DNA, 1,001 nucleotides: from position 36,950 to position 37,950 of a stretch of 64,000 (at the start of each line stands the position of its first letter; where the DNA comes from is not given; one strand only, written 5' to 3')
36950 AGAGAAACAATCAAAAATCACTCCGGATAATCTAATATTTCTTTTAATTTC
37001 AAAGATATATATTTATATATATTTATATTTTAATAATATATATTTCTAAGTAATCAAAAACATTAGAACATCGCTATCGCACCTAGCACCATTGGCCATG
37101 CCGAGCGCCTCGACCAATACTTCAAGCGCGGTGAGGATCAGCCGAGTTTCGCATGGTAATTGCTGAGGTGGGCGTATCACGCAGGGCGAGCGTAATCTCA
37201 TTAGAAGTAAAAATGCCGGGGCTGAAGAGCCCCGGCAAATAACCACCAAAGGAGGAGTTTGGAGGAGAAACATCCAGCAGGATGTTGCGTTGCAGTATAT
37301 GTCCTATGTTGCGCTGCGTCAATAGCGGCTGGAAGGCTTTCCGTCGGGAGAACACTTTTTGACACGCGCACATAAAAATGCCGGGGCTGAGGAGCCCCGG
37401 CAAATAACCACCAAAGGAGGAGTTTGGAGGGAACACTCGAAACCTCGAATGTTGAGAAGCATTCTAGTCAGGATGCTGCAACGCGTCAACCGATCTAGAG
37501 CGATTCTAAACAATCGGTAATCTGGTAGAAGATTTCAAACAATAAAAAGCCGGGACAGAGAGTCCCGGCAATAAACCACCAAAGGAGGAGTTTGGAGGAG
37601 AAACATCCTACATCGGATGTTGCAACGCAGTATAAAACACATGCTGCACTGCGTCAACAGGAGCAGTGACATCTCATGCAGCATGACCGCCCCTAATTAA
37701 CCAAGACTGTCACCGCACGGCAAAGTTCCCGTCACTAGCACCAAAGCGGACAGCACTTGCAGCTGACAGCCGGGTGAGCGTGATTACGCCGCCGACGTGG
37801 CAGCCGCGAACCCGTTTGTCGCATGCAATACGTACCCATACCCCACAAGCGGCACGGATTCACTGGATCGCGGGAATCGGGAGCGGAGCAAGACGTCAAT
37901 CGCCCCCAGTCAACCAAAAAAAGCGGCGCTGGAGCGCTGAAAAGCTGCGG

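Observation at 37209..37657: Three tandem, self-contained small-RNA genes between the nuo operon and the permease/methylamine cluster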

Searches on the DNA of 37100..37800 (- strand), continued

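Call 53: search_rna_families(source=window, start=37195, end=37300, threshold=evalue, max_evalue=1, show_alignments=6)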
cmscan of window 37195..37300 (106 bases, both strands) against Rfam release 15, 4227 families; matches with E-value up to 1: 17.
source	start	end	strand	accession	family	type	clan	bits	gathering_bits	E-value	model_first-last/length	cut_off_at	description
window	37207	37270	-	RF02278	Betaproteobacteria_toxic_sRNA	Gene; sRNA;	-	35.5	50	3.4e-06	1-64/64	no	Betaproteobacteria toxic small RNA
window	37207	37274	-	RF02866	ncS16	Gene; sRNA;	-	23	48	0.0067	1-83/83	no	Burkholderia sRNA 16 (Bc_KC_sr1)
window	37209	37284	-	RF02877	NmsRb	Gene; sRNA;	-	22.8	52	0.055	1-91/91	no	Neisseria metabolic switch regulator b (RcoF1/NgncR163)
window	37206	37276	-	RF02837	anti-hemB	Gene; sRNA;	-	20.7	49.5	0.0035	1-81/81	no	Burkholderia RNA 7 (anti-hemB)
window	37210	37271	-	RF02791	CcsR1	Gene; sRNA;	-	20.4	65.3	0.0027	1-83/83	no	Conserved CCUCCUCCC motif stress-induced RNA 1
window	37209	37283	-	RF02784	SorX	Gene; sRNA;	-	19.1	46.6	0.0087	1-73/73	no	Singlet oxygen resistance RNA X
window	37205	37280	+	RF00516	ylbH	Cis-reg; leader;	-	19.1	50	0.018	1-122/122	no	ylbH leader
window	37200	37285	-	RF02732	JA04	Gene; sRNA;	-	18.9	81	0.86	1-81/81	no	Aggregatibacter sRNA JA04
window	37209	37277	-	RF01820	RsaE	Gene; sRNA;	-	18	79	0.34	1-112/112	no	RNA Staph. aureus E (RoxS)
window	37207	37286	-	RF02869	ncS025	Gene; sRNA;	-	17.7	46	0.22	1-85/85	no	Burkholderia sRNA 25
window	37207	37279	-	RF02651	SorY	Gene; sRNA;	-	16.7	111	0.13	1-83/83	no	Singlet oxygen resistance RNA Y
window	37207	37300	-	RF02423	Bp1_781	Gene; sRNA;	-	15.2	80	0.022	133-230/230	5'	Burkholderia sRNA Bp1_Cand871_SIPHT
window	37211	37240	-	RF03573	mir-1954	Gene; miRNA;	-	15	99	0.66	1-82/82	no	mir-1954 microRNA precursor family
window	37195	37240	-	RF01773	rpsL_pseudo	Cis-reg; leader;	-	14.6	70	0.36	58-101/128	3'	Pseudomonas rpsL leader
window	37206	37282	+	RF00423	SCARNA4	Gene; snRNA; snoRNA; scaRNA;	CL00019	14.6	60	0.67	1-129/129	no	Small Cajal body specific RNA 4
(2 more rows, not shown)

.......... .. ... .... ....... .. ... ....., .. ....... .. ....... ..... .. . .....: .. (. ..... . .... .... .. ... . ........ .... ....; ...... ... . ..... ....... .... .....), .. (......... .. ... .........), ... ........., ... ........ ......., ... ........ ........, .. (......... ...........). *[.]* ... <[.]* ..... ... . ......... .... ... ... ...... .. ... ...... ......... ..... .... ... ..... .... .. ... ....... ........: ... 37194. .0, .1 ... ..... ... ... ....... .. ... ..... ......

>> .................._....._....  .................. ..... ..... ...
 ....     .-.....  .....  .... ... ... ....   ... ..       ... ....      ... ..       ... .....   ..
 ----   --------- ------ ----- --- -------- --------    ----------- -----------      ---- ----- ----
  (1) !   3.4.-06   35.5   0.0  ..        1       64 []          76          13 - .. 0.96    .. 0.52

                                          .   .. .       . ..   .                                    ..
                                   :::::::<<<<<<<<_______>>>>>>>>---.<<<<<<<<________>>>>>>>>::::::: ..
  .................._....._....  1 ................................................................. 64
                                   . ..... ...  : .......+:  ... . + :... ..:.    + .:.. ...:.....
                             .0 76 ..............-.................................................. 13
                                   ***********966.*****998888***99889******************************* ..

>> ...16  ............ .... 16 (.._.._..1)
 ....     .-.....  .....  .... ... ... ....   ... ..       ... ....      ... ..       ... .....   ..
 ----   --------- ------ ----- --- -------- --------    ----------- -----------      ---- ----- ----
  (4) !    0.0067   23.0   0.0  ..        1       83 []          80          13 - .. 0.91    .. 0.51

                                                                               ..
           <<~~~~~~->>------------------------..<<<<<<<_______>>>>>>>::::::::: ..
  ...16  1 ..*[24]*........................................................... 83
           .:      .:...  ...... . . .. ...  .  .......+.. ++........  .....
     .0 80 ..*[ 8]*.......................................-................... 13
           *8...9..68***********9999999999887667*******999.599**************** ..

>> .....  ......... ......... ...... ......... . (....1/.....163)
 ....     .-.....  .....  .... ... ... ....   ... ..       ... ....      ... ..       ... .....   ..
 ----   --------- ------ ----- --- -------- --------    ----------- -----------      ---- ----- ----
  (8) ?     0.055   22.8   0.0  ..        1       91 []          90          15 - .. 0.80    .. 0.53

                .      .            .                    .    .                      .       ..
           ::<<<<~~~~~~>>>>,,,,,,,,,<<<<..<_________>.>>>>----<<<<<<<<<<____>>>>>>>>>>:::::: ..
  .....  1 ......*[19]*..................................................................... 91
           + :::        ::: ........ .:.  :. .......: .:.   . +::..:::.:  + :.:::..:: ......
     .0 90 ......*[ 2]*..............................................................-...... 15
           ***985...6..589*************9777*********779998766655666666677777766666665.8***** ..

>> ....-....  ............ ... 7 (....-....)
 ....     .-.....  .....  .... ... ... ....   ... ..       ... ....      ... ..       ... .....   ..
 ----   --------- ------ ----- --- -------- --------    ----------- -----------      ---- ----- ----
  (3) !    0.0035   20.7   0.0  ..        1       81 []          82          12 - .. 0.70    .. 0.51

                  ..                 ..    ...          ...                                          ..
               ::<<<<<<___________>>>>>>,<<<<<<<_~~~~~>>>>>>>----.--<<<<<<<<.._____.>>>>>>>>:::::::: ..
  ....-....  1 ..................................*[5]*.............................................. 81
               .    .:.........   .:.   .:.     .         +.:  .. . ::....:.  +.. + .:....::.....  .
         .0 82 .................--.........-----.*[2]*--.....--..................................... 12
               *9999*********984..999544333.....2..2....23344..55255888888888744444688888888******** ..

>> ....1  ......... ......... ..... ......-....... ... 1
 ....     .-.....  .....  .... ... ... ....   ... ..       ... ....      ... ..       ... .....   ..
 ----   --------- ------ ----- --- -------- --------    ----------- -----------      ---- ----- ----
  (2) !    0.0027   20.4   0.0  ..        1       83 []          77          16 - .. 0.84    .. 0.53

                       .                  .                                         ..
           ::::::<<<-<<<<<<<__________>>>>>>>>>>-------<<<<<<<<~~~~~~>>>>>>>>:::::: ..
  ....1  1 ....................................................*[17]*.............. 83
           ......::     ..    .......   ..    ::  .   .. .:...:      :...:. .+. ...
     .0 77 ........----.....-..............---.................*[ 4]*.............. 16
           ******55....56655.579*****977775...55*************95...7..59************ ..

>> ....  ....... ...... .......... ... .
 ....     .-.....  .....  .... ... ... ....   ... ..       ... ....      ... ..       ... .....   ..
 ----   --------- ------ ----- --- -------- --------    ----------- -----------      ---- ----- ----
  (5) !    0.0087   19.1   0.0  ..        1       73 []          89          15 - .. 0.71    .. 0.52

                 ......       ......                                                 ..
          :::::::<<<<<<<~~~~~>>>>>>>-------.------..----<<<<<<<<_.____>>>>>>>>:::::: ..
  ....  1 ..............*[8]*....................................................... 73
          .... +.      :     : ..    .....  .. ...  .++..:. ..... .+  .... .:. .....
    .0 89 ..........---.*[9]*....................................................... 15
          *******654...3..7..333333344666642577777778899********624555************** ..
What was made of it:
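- On CcsR (RF02791) tandem CCUCCUCCC sRNAs: 20.4 bits (call 53).
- Closest known: Neisseria sibling sRNAs NmsRa/NmsRb, also called NgncR_162/163 or RcoF1/2. Same: The alignment is shown in call 53.
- Closest known: CcsR1-4 of Rhodobacter sphaeroides. Different: 20.4 bits against a gathering score of 65 (call 53).
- Weak hits to several unrelated C/U-rich families (CcsR1 20.4, SorX 19.1, RsaE 18.0 bits; call 53) show how easily such motifs cross-match.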

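Call 59: search_with_rna_model(model_id=R1, sources=[L131, L132, L133], max_evalue=0.01, show_alignments=3)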
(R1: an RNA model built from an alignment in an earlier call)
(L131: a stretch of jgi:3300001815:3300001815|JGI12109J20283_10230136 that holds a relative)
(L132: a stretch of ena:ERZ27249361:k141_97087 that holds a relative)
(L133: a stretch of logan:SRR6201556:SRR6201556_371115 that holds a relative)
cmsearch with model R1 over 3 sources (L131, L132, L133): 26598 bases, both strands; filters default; matches with E-value up to 0.01: 3.
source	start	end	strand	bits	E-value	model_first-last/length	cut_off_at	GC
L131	13681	13772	+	92.2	4.1e-24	1-94/94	no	0.55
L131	13835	13926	+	91.9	4.9e-24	1-94/94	no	0.54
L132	7599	7690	+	91.9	4.9e-24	1-94/94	no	0.54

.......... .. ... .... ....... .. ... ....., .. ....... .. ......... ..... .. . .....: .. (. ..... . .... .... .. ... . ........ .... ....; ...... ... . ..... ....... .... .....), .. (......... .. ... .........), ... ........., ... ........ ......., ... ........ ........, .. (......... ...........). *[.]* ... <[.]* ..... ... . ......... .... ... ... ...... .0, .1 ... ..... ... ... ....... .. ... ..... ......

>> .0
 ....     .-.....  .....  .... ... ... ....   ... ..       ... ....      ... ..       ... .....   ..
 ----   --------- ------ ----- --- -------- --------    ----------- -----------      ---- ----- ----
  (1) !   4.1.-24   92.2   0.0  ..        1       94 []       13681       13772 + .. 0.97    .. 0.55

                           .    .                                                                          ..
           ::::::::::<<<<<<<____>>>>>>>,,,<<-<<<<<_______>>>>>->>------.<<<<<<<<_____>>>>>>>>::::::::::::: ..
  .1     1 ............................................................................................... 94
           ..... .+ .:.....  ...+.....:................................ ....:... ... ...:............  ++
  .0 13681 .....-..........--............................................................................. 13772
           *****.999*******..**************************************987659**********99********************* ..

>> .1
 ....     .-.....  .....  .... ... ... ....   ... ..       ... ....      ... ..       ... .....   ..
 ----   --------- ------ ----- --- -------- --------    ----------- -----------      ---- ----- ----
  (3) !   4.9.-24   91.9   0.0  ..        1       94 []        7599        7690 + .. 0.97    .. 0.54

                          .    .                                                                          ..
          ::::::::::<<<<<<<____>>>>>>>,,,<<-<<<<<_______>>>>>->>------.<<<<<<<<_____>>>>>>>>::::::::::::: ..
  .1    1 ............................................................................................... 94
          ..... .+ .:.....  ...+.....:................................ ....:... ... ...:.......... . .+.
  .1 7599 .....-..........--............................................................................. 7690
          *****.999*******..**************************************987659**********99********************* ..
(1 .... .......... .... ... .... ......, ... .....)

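Call 63: search_with_rna_model(model_id=R1, sources=[L134, L135, L136, L137, L138, L139], max_evalue=1)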
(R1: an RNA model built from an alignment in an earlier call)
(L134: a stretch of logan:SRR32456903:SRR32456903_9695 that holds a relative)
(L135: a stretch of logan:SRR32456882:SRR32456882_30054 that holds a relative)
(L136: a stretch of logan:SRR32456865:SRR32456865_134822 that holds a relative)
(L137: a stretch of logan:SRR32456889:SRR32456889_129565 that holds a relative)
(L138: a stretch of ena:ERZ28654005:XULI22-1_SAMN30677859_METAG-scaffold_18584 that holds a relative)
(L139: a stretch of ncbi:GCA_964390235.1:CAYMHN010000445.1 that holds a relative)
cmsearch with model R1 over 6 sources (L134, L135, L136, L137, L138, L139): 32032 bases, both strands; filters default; matches with E-value up to 1: 7.
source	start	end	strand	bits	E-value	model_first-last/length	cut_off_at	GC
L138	3095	3190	+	96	4.3e-25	1-94/94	no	0.51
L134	5154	5248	+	95.8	5e-25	1-94/94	no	0.48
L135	3029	3123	+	95.8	5e-25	1-94/94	no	0.48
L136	3016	3110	+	95.8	5e-25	1-94/94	no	0.48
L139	3097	3189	+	95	8.5e-25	1-94/94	no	0.51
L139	2931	3025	+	83.2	1.6e-21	1-94/94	no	0.49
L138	3260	3342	+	44.3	1.1e-10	1-94/94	no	0.51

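Call 65: search_with_rna_model(model_id=R1, sources=[window, L123, L124, L127, L128, L131, L132, L134, L135, L136, L138, L139], max_evalue=0.00001, make_alignment=true)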
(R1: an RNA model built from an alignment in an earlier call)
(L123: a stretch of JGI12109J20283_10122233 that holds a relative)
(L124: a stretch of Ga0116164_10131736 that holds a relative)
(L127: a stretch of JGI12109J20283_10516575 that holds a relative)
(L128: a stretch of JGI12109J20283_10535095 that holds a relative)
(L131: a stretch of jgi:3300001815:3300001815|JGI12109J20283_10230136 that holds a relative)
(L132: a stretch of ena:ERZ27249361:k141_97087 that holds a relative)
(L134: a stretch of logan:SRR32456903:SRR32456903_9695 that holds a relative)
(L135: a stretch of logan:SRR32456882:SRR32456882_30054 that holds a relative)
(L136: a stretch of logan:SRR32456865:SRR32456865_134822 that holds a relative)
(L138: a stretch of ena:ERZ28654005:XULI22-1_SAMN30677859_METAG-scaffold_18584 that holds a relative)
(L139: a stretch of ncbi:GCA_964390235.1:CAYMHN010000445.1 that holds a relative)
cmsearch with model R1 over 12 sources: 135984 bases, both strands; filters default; matches with E-value up to 0.00001: 17.
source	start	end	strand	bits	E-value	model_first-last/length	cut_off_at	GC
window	37202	37296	-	104.7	6.8e-27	1-94/94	no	0.51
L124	377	470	-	104.4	8.4e-27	1-94/94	no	0.48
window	37536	37631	-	98.9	2.8e-25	1-94/94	no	0.48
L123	2231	2322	-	97.9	5.3e-25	1-94/94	no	0.53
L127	4344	4435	-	96.6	1.3e-24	1-94/94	no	0.52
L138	3095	3190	+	96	1.8e-24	1-94/94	no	0.51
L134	5154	5248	+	95.8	2.1e-24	1-94/94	no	0.48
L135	3029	3123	+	95.8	2.1e-24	1-94/94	no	0.48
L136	3016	3110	+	95.8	2.1e-24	1-94/94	no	0.48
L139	3097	3189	+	95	3.6e-24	1-94/94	no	0.51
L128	4224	4314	+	93.6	8.8e-24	1-94/94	no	0.49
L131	13681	13772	+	92.2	2.1e-23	1-94/94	no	0.55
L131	13835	13926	+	91.9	2.5e-23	1-94/94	no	0.54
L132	7599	7690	+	91.9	2.5e-23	1-94/94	no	0.54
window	37367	37463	-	86.6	7.9e-22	1-94/94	no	0.52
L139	2931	3025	+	83.2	6.7e-21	1-94/94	no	0.49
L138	3260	3342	+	44.3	4.8e-10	1-94/94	no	0.51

Alignment A4: 17 matches aligned to the model, 103 columns, each read 5' to 3' on its own strand. Consensus structure (alignment columns), stored with it:
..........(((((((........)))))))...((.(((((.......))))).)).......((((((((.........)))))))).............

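Call 74: search_with_rna_model(model_id=R1, sources=[L140, L141, L142], max_evalue=1, show_alignments=2)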
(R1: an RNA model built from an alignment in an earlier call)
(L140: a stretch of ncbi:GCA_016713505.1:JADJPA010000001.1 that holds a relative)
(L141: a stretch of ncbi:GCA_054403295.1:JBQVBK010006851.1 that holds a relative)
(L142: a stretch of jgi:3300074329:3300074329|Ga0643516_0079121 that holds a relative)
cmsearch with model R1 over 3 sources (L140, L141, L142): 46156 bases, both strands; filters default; matches with E-value up to 1: 3.
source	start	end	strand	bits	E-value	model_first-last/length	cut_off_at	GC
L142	2824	2916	+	97.4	2.6e-25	1-94/94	no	0.55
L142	2684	2776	+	75.9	2.5e-19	1-94/94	no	0.51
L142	2508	2593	+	69.2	1.9e-17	1-94/94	no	0.52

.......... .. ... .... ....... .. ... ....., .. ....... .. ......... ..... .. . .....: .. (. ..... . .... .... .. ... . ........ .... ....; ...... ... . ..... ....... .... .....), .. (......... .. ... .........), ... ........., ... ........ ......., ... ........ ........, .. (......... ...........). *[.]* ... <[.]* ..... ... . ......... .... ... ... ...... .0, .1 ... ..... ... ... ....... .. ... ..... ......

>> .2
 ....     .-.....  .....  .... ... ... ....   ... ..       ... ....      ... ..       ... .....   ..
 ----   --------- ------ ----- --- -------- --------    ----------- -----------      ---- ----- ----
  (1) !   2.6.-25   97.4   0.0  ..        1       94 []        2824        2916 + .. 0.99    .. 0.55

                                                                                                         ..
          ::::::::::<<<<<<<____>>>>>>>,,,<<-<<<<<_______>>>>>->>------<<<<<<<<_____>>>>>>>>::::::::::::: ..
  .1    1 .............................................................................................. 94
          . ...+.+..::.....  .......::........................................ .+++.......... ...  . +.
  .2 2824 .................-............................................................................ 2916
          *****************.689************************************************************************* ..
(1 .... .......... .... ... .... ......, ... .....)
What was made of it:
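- Copy number varies between close relatives, from 1 to 3 (calls 59, 63, 74).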
